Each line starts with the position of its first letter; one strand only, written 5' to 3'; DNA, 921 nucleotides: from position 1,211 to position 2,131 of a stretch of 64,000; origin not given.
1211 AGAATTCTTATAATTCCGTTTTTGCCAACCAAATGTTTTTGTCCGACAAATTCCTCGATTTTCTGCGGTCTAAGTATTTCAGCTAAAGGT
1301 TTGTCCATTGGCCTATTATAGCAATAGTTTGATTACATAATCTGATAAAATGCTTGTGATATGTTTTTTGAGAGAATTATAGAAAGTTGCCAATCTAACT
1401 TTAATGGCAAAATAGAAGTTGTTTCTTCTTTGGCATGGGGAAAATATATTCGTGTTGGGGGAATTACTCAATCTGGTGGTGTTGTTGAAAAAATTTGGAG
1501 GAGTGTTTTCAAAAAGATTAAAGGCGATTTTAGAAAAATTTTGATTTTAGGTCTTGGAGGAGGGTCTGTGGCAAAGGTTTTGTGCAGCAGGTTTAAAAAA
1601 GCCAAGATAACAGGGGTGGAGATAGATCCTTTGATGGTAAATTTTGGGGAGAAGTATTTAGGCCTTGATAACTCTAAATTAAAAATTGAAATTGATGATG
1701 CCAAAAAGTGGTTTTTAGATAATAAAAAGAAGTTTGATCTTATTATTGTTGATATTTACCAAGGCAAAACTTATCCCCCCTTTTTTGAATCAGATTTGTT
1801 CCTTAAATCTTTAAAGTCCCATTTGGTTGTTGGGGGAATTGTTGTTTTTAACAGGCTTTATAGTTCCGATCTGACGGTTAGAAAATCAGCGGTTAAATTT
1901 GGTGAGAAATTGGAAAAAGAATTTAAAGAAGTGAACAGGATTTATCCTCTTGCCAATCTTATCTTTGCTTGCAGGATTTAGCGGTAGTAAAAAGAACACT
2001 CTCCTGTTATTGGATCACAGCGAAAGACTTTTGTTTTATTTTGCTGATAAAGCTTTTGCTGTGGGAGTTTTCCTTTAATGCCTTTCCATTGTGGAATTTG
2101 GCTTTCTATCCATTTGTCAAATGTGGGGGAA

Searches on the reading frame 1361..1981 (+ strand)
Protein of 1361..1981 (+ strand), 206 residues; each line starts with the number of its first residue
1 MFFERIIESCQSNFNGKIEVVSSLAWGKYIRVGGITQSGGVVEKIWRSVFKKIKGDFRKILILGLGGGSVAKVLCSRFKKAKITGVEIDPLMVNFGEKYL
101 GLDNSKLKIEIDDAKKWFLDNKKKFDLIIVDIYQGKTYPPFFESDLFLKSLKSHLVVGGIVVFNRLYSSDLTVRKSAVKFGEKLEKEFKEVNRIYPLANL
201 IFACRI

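Call 85: find_encoding_contigs(protein=window:1361-1981:+, flank=10000, max_places=2)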
Protein window:1361-1981:+ (206 aa): 2 contigs read that carry it; 2 places shown.
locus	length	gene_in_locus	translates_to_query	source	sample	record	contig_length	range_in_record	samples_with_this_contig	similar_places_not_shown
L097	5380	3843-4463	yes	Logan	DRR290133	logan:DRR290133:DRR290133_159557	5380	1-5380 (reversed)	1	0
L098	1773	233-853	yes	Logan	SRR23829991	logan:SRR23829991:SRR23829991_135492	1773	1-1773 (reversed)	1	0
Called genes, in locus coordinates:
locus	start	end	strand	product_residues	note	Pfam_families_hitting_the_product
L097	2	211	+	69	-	?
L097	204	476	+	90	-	-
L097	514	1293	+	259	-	PF04402:SIMPL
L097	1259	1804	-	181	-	PF00293:NUDIX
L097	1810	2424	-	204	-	PF13482:RNase_H_2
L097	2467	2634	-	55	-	-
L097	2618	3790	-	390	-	PF05496:RuvB_N, PF00158:Sigma54_activat (faint), PF20720:nSTAND3, PF00004:AAA, PF07728:AAA_5 (faint), PF13173:AAA_14 (faint), PF16193:AAA_assoc_2, PF12002:MgsA_C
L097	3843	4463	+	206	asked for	PF01564:Spermine_synth, PF13649:Methyltransf_25 (weak)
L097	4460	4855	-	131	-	PF18917:LiaI-LiaF-like_TM1, PF22570:LiaF-TM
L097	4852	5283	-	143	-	PF04024:PspC, PF18917:LiaI-LiaF-like_TM1, PF22570:LiaF-TM (weak)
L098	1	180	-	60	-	?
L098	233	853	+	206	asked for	PF01564:Spermine_synth, PF13649:Methyltransf_25 (weak)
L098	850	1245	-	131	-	PF18917:LiaI-LiaF-like_TM1, PF22570:LiaF-TM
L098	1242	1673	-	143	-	PF04024:PspC, PF18917:LiaI-LiaF-like_TM1, PF22570:LiaF-TM (weak)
